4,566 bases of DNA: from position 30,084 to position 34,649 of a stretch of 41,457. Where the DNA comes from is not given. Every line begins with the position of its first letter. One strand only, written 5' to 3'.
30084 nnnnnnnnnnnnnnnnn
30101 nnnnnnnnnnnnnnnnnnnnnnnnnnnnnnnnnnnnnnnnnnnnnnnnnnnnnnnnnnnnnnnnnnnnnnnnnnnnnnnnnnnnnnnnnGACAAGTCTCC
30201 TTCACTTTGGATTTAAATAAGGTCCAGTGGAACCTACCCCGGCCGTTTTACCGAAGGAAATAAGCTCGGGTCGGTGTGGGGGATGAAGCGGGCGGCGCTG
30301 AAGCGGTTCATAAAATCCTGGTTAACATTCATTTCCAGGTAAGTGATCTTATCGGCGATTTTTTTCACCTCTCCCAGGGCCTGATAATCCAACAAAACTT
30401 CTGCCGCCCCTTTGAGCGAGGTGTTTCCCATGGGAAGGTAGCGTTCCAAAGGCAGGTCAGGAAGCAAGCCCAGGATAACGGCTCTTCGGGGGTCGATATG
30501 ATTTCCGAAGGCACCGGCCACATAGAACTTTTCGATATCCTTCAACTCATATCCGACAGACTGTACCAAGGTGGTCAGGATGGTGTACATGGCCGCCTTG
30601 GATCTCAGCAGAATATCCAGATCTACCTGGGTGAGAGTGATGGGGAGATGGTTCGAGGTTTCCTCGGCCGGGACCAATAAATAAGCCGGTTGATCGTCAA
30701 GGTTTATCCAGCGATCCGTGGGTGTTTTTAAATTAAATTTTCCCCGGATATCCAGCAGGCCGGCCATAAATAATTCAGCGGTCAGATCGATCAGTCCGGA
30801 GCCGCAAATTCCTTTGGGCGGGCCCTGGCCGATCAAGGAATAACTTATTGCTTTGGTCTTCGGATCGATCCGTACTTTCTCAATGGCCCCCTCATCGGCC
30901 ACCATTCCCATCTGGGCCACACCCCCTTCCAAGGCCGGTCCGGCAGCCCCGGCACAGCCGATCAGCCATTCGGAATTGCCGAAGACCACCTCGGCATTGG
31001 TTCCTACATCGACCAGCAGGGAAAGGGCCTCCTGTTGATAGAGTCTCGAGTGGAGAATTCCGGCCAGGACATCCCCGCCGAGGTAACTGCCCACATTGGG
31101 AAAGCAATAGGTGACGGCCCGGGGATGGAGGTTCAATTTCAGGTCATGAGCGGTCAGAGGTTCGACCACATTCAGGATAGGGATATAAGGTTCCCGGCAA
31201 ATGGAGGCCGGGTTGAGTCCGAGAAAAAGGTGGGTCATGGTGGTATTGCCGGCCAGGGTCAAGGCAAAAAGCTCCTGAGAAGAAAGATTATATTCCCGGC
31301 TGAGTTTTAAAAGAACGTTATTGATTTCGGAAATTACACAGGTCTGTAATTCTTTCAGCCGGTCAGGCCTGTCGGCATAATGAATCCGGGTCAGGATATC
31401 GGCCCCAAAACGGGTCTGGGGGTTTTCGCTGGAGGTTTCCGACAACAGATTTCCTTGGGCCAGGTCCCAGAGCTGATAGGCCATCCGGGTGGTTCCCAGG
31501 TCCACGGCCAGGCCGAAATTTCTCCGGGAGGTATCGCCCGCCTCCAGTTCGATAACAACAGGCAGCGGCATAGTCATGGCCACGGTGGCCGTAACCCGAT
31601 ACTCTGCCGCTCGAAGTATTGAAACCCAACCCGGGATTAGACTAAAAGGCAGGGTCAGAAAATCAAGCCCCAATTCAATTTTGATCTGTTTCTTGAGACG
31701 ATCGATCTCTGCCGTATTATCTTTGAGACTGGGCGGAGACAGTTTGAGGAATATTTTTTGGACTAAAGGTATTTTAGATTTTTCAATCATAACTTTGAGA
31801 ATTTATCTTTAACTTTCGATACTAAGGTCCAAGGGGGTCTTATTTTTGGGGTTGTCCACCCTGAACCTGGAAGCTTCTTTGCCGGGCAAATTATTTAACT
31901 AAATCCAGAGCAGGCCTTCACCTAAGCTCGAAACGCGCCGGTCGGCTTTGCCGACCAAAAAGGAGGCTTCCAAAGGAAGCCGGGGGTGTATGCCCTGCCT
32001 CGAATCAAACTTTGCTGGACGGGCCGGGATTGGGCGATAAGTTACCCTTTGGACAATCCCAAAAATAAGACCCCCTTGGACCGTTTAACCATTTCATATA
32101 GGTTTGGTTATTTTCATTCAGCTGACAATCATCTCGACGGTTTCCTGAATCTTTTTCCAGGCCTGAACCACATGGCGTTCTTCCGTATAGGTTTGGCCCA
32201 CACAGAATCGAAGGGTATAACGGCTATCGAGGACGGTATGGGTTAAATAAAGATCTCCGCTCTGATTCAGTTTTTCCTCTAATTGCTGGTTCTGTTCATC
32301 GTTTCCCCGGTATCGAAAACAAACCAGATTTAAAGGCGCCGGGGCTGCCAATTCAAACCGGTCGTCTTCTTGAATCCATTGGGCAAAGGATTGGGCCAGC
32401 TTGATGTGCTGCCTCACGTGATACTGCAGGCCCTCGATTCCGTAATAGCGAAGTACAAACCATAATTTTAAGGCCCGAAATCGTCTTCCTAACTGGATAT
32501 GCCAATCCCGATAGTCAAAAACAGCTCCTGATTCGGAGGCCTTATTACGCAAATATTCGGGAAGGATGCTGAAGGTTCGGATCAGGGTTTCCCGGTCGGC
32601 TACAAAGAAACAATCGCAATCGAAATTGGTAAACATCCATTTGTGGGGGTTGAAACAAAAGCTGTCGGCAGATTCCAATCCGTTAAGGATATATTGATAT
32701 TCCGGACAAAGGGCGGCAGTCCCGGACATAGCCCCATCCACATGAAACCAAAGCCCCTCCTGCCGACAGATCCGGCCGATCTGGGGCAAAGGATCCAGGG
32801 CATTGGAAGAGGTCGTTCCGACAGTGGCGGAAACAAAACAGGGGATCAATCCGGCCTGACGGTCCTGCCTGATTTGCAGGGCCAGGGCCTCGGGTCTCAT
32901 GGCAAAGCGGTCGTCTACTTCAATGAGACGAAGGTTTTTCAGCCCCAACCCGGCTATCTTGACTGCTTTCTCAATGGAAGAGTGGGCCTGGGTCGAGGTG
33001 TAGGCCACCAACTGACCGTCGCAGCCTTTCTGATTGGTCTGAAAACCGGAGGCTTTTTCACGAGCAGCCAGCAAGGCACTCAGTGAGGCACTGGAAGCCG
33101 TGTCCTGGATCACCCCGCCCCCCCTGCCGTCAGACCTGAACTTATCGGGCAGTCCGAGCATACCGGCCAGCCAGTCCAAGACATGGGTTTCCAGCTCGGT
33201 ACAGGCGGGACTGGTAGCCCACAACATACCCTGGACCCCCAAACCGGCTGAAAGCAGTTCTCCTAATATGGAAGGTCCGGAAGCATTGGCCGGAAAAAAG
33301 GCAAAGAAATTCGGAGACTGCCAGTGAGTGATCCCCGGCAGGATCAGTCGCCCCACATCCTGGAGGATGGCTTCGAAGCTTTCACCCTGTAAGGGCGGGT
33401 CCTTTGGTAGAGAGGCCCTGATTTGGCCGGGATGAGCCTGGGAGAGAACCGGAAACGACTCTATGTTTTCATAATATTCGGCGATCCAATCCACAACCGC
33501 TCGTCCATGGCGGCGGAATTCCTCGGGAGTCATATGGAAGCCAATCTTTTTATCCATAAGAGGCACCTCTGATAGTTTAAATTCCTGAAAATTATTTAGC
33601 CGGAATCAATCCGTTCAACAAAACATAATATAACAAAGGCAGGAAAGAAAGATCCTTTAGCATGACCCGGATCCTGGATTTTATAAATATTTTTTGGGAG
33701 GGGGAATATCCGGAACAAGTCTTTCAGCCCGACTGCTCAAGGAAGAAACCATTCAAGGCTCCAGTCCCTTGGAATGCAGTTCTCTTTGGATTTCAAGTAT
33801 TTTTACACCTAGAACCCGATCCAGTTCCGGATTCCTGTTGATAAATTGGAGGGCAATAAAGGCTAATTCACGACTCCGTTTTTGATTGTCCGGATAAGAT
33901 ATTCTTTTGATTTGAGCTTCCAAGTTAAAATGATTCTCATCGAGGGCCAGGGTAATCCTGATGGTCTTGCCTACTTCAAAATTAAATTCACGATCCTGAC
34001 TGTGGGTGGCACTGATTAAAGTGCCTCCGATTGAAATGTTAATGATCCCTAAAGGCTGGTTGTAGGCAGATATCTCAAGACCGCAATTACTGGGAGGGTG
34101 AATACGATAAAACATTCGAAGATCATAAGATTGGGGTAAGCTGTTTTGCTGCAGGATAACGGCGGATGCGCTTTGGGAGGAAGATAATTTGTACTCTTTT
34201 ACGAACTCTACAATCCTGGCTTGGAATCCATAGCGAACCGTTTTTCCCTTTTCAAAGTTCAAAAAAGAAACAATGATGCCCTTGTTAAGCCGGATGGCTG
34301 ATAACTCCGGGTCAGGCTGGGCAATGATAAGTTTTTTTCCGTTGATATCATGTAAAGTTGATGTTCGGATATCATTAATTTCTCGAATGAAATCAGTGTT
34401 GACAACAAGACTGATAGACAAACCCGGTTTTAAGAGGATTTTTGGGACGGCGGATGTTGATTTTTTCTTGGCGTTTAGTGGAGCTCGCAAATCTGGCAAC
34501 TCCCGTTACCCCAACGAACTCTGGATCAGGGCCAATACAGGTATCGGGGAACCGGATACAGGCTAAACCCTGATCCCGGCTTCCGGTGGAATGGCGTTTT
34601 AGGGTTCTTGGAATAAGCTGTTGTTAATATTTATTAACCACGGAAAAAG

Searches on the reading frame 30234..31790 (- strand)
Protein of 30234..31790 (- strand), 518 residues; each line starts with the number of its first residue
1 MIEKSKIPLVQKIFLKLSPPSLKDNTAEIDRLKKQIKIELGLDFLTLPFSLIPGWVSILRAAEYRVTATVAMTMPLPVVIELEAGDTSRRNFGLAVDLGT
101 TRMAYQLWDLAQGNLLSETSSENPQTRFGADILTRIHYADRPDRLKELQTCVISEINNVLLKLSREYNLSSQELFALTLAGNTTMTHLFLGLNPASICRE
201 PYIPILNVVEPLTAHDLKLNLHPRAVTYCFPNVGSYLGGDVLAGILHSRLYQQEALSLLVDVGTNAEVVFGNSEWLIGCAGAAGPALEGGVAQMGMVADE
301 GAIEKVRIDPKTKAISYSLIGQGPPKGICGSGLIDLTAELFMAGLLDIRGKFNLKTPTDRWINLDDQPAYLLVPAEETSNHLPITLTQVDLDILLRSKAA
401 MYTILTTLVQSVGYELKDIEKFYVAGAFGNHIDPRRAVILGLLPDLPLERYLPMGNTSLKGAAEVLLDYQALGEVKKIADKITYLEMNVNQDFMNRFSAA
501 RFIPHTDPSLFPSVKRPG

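Call 13: search_protein_families(library=pfam, proteins=[window:30234-31790:-], max_evalue=0.001)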
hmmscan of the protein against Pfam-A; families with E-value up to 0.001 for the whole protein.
window:30234-31790:- (518 aa): 3 families
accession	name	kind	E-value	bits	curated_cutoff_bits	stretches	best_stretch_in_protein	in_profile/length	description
PF14574.11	RACo_C_ter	-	8.9e-97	323.7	27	1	256-515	2-261/261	C-terminal domain of RACo the ASKHA domain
PF17651.6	Raco_middle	-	1.8e-55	187.5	26.8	1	92-253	1-163/163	RACo middle region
PF17650.6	RACo_linker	-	3.2e-13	49.7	26.2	1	8-88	10-85/86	RACo linker region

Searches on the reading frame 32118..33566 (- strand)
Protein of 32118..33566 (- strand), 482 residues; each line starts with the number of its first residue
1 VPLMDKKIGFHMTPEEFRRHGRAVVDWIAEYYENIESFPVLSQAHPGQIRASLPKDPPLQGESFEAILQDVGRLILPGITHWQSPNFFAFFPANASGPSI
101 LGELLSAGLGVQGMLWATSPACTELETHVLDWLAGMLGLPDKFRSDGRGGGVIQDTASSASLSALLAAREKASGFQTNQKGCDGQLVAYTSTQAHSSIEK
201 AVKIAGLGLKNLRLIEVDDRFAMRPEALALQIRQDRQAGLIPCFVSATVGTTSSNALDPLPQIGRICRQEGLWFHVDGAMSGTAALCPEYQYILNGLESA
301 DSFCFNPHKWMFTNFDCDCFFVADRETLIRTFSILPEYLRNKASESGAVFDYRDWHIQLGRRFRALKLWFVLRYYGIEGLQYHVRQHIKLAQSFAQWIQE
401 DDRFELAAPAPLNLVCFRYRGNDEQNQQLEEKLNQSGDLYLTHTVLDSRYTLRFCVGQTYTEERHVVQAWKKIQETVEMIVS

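Call 13: search_protein_families(library=pfam, proteins=[window:32118-33566:-], max_evalue=0.001)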
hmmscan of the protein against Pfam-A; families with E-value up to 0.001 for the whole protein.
window:32118-33566:- (482 aa): 2 families
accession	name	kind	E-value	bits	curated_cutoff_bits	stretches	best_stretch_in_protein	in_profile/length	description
PF00282.25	Pyridoxal_deC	-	2.5e-119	398.8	27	1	46-420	1-375/375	Pyridoxal-dependent decarboxylase conserved domain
PF00266.25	Aminotran_5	-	0.00028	20.4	21.5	1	184-280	88-178/371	Aminotransferase class-V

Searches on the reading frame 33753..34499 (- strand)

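Call 13: search_protein_families(library=pfam, proteins=[window:33753-34499:-], max_evalue=0.001)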
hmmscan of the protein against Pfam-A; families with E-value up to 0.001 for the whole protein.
window:33753-34499:- (248 aa): 1 family
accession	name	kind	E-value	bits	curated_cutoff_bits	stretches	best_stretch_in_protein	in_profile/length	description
PF07238.19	PilZ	-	2.9e-06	28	22.5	1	127-225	2-91/102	PilZ domain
